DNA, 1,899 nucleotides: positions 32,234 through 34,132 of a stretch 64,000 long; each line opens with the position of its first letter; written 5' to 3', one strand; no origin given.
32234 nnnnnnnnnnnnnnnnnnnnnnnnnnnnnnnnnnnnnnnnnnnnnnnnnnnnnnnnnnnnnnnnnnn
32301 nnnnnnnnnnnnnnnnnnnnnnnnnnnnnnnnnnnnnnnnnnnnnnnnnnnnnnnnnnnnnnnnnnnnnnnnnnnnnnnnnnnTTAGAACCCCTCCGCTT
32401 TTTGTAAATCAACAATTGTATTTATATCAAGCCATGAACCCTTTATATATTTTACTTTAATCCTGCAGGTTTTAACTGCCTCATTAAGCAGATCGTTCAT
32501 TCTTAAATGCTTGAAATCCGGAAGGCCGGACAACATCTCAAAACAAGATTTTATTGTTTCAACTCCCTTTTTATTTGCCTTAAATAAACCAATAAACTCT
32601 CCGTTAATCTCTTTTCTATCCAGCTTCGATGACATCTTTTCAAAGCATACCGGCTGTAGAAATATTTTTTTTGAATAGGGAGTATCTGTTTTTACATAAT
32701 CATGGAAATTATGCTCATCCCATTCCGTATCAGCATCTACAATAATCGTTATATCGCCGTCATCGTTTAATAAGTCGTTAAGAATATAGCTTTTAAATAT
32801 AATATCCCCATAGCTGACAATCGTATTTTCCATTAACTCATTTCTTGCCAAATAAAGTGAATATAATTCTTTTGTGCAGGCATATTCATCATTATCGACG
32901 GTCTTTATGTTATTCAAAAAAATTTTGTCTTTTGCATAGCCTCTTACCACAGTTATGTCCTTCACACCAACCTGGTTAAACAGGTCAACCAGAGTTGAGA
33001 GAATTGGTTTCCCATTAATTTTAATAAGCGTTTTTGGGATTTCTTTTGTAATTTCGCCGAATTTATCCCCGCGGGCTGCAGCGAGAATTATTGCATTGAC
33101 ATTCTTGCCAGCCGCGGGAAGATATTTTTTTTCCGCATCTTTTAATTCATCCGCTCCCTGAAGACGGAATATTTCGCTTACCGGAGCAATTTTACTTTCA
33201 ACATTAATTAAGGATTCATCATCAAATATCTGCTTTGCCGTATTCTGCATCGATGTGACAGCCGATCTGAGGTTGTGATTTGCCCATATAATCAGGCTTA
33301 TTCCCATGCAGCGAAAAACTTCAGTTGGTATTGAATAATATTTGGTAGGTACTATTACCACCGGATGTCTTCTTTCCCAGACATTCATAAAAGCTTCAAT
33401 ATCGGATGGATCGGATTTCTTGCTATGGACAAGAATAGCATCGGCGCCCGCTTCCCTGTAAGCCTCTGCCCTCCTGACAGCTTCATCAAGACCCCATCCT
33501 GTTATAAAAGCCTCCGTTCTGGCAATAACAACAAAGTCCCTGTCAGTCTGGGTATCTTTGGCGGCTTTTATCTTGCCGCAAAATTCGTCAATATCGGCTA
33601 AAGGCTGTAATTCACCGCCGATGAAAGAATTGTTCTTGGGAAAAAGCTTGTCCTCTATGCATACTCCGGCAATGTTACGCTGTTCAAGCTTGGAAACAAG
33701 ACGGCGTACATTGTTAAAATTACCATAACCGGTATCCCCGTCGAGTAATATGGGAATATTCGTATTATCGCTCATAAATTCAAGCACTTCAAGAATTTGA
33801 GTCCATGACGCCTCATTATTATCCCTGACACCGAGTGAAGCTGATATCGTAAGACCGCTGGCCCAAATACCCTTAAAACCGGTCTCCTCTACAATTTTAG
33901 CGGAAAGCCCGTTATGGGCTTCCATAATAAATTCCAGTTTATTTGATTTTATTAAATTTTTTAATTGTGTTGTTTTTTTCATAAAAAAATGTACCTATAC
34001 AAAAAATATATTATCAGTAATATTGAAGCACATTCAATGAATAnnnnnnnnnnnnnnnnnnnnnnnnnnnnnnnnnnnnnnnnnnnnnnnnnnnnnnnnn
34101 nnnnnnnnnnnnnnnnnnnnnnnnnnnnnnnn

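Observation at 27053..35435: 2-Aminoethylphosphonate pathway with two different nucleotidyltransferase fusions plus two candidate transferases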

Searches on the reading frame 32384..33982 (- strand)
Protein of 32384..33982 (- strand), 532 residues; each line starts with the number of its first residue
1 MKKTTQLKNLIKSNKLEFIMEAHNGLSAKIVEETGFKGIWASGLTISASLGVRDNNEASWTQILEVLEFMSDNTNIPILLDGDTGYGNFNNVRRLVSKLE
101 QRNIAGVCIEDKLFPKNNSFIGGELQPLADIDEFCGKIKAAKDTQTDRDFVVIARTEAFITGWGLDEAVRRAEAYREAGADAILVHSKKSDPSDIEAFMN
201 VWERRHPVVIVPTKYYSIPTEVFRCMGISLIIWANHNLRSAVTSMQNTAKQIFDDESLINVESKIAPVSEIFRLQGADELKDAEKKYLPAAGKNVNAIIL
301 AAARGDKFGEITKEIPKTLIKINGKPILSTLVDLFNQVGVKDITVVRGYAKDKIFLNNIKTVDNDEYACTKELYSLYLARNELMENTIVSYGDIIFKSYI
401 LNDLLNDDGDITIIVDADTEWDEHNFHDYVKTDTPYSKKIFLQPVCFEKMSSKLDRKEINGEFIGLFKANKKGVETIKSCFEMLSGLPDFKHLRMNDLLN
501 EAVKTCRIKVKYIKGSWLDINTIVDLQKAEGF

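Call 3: search_protein_families(library=pfam, proteins=[window:32384-33982:-], max_evalue=0.01)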
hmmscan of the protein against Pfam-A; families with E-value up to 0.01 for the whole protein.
window:32384-33982:- (532 aa): 4 families
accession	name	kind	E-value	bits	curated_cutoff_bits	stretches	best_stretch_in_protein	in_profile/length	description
PF13714.12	PEP_mutase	-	2.6e-63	214.2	31.5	1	7-252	1-239/240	Phosphoenolpyruvate phosphomutase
PF12804.13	NTP_transf_3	-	4.7e-10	40.3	27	1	297-442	1-128/160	MobA-like NTP transferase domain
PF00483.29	NTP_transferase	-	0.00012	22.2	21.2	1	297-363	2-69/245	Nucleotidyl transferase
PF00463.27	ICL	-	0.0083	15.1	26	0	77-158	151-233/526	Isocitrate lyase family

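Call 4: search_protein_families(library=ncbifam, proteins=[window:32384-33982:-], max_evalue=0.01)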
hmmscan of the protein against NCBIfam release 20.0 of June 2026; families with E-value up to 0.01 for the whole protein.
window:32384-33982:- (532 aa): 32 families (the best 25 are shown)
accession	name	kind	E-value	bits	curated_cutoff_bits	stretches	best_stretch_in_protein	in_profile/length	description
TIGR02320.1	PEP_mutase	equivalog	1.9e-119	397.8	319.55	1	7-278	1-283/284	phosphoenolpyruvate mutase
TIGR02321.1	Pphn_pyruv_hyd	equivalog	2.8e-72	243.3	374.4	1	1-288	1-289/290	phosphonopyruvate hydrolase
TIGR02317.1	prpB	equivalog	5e-41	140.8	354.4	1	5-276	3-271/285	methylisocitrate lyase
NF008455.0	PRK11320.1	equivalog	4.6e-31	108.2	353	1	6-237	10-239/295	methylisocitrate lyase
TIGR02319.1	CPEP_Pphonmut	equivalog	2.7e-27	95.7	420.05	1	3-187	4-186/294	carboxyvinyl-carboxyphosphonate phosphorylmutase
TIGR03992.1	Arch_glmU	subfamily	7.1e-15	54.8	292.1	1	296-522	2-216/393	bifunctional sugar-1-phosphate nucleotidylyltransferase/acetyltransferase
NF041135.1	IPPtranDIPPsyn_Thcocales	equivalog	1.8e-13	50.3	580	1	296-530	2-214/419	bifunctional L-myo-inositol-1-phosphate cytidylyltransferase/CDP-L-myo-inositol myo-inositolphosphotransferase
NF041313.1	UDPGP_AglF_Halo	equivalog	3.7e-12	46.2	400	1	296-356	2-62/234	UTP--glucose-1-phosphate uridylyltransferase AglF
NF045761.1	NAMPUrTaseMurU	equivalog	1.8e-11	44.4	250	1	296-354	2-60/226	N-acetylmuramate alpha-1-phosphate uridylyltransferase MurU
NF041173.1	Sug_nt_acttase_Thmprot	equivalog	3.7e-10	39.3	600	1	296-522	2-216/405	bifunctional sugar-1-phosphate nucleotidylyltransferase/acetyltransferase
TIGR02623.1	G1P_cyt_trans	equivalog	8.1e-07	28.7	300.25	1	296-355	2-64/255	glucose-1-phosphate cytidylyltransferase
NF045665.1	NTPtran_DVU1551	equivalog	8.6e-07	28.3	315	1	296-368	2-73/359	DVU_1551 family NTP transferase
TIGR01208.1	rmlA_long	equivalog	5.3e-06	25.6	320.25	1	297-354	2-60/353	glucose-1-phosphate thymidylyltransferase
TIGR01173.1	glmU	equivalog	7.6e-06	25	366.85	1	296-356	2-59/452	bifunctional UDP-N-acetylglucosamine diphosphorylase/glucosamine-1-phosphate N-acetyltransferase GlmU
NF001457.0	PRK00317.1-3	equivalog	1.7e-05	24.4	164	1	296-393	3-97/200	molybdenum cofactor guanylyltransferase MobA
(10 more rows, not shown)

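Call 6: search_solved_structures(query=window:32384-33982:-, max_evalue=0.001, show_alignments=2)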
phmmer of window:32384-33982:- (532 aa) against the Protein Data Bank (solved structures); distinct sequences matched with E-value up to 0.001: 30.
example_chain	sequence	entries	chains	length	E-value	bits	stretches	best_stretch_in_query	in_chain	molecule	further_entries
1m1b_A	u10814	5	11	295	1.6e-139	469.3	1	1-289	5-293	PHOSPHOENOLPYRUVATE PHOSPHOMUTASE | PROTEIN (PHOSPHOENOLPYRUVATE MUTASE)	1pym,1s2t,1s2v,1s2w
1s2u_A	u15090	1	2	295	2e-138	465.6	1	1-289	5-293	Phosphoenolpyruvate phosphomutase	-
5unc_A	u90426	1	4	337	9.4e-78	265.5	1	6-290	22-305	PHOSPHOENOLPYRUVATE PHOSPHOMUTASE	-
2dua_A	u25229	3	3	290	5.6e-64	220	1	2-288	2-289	Phosphonopyruvate hydrolase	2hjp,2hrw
4iqd_A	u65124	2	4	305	1.8e-28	102.9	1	6-272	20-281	Carboxyvinyl-carboxyphosphonate phosphorylmutase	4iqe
1zlp_A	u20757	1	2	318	3.3e-26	95.4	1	4-248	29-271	petal death protein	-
3eoo_A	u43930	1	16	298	9.3e-23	84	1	21-190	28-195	Methylisocitrate lyase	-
9hra_A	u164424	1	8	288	2.1e-21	79.6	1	19-256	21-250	2-methylisocitrate lyase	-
9hgk_A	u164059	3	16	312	2.7e-21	79.3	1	19-256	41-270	2-methylisocitrate lyase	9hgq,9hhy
1xg3_A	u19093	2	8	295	4e-21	78.7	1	10-184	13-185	Probable methylisocitrate lyase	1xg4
9hgo_A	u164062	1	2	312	6.9e-21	77.9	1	19-256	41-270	2-methylisocitrate lyase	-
9hhs_A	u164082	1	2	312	9.6e-21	77.4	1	19-256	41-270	2-methylisocitrate lyase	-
1mum_A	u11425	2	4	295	1.2e-20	77.1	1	10-184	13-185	2-methylisocitrate lyase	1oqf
1jyk_A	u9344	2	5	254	1.3e-18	70.4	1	294-471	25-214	CTP:phosphocholine Cytidylyltransferase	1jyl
1o5q_A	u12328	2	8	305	1.5e-18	70.2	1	10-186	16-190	Probable methylisocitrate lyase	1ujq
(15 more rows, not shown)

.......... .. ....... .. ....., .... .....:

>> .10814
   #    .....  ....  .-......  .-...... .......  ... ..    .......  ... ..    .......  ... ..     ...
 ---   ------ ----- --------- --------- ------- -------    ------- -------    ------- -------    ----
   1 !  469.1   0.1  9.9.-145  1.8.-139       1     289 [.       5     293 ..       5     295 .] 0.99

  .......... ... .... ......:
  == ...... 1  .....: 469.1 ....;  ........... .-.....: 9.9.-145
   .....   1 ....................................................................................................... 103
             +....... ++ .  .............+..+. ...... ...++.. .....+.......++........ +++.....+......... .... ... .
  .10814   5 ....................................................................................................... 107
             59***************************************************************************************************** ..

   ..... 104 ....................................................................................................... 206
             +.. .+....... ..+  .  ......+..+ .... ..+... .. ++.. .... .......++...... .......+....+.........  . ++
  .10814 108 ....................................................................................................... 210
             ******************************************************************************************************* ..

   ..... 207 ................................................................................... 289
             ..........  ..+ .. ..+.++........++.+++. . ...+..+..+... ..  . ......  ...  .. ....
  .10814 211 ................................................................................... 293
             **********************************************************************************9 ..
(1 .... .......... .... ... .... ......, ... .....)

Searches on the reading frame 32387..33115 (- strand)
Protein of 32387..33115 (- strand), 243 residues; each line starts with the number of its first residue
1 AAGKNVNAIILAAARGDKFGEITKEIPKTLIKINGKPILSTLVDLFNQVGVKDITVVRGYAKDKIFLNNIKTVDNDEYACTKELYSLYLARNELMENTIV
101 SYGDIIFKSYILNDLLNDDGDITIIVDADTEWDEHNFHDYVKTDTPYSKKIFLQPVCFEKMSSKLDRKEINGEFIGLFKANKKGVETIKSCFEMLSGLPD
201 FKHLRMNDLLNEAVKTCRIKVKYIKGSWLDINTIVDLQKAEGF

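Call 41: search_solved_structures(query=window:32387-33115:-, max_evalue=0.01, show_alignments=3)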
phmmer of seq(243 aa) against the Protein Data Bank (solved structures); distinct sequences matched with E-value up to 0.01: 18.
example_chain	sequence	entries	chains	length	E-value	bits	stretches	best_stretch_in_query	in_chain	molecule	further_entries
1jyk_A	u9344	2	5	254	5e-19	72.2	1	6-182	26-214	CTP:phosphocholine Cytidylyltransferase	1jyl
6pd1_A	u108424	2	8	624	1.4e-07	34.7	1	7-232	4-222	Nucleotidyl transferase/aminotransferase, class V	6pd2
2ggo_A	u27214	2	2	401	2.5e-07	33.9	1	7-109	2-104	401aa long hypothetical glucose-1-phosphate thymidylyltransferase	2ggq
2xme_A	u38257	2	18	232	7.7e-07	32.3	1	5-122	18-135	CTP-INOSITOL-1-PHOSPHATE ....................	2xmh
5z09_A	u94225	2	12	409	1.4e-06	31.5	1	7-73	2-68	Dual sugar-1-phosphate nucleotidylyltransferase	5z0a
4mnd_A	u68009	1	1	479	8.2e-06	29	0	5-121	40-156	CTP L-myo-inositol-1-phosphate cytidylyltransferase/CDP-L-myo-inositol myo-inositolphospho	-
1tzf_A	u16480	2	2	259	5.4e-05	26.3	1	7-104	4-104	Glucose-1-phosphate cytidylyltransferase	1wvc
8hhd_A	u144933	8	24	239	0.00017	24.7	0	5-60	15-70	Nucleotidyl transferase | N-acetylmuramate alpha-1-phosphate uridylyltransferase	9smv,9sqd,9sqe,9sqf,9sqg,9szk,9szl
8x7s_B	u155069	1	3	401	0.00018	24.5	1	3-57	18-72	UTP--glucose-1-phosphate uridylyltransferase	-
5xhw_A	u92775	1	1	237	0.00022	24.3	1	5-71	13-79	Putative 6-deoxy-D-mannoheptose pathway protein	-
4y7t_A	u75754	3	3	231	0.00024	24.2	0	7-59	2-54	Nucleotidyl transferase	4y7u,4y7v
6jq8_A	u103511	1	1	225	0.00041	23.4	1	8-71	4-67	Putative 6-deoxy-D-mannoheptose pathway protein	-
2v0h_A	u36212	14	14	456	0.0011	22.1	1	4-66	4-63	BIFUNCTIONAL PROTEIN GLMU | GLUCOSAMINE-1-PHOSPHATE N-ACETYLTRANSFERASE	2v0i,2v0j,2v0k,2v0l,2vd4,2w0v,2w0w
9y3p_I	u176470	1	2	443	0.0047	19.9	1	7-63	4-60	Translation initiation factor eIF2B subunit gamma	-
6caj_J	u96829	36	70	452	0.0049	19.9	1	7-63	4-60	Translation initiation factor eIF-2B subunit gamma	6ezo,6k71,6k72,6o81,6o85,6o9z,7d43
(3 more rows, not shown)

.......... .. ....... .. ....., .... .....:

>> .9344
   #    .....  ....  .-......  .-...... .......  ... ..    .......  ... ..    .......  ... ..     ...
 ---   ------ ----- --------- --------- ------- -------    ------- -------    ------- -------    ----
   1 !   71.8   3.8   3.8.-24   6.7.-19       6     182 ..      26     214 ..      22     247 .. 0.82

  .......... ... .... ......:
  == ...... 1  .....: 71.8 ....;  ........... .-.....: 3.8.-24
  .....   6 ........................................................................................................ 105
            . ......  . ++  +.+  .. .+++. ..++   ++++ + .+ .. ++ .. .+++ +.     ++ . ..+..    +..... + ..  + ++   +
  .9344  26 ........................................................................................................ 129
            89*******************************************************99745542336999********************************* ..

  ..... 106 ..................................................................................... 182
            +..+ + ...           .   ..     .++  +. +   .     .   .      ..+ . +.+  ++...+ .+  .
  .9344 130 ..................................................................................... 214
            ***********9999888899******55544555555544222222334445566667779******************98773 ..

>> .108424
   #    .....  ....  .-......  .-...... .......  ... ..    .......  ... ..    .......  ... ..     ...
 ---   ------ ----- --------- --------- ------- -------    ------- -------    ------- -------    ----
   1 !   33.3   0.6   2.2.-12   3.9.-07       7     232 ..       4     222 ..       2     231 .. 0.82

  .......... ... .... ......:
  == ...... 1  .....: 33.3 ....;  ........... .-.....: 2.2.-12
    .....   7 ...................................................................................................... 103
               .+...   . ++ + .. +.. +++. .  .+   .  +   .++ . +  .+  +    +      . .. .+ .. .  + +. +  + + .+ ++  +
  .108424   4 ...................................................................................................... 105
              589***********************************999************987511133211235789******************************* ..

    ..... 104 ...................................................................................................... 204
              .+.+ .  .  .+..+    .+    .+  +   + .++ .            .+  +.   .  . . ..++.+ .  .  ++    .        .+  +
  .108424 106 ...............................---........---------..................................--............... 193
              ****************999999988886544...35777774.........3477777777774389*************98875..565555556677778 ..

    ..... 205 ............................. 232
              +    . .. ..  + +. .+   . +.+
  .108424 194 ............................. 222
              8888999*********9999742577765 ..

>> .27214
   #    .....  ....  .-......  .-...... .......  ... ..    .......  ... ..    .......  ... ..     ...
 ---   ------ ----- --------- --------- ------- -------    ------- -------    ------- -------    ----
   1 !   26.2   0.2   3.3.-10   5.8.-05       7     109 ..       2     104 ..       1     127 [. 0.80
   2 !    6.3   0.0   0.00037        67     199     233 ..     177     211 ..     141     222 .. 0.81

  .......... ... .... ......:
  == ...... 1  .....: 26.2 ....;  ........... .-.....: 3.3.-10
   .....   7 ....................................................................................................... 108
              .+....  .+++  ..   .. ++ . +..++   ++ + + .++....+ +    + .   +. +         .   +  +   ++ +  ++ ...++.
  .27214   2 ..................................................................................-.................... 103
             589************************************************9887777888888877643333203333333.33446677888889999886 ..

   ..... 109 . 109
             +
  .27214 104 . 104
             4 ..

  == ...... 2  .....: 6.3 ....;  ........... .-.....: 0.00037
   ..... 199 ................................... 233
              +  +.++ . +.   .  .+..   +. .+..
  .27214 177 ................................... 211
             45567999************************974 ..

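Call 50: search_protein_representatives(protein=window:32387-33112:-)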
Query: 242 residues. Proteins with E-value up to 0.001 (for the whole library): 6194; up to 1e-10: 1408; up to 1e-30: 59. The best 150 are listed.
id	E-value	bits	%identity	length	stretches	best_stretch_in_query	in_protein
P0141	7.5e-72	258.2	57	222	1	21-241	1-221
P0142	8.5e-68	245.0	48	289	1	2-242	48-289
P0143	3.0e-67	243.2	51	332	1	3-242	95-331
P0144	8.1e-55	202.5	44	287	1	2-242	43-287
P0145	1.3e-51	192.0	53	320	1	2-177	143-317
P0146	4.7e-51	190.2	42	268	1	4-242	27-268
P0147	1.5e-50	188.6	39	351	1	2-242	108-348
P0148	2.2e-48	181.4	40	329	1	2-237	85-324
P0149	9.4e-47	176.1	50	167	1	77-240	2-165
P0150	1.0e-46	175.9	40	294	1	2-239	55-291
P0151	1.0e-42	162.9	39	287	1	4-240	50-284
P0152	1.6e-42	162.2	40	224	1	19-239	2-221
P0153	3.1e-41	158.0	39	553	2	2-242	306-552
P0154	5.8e-41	157.1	39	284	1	4-237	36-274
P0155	6.1e-41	157.1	36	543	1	6-241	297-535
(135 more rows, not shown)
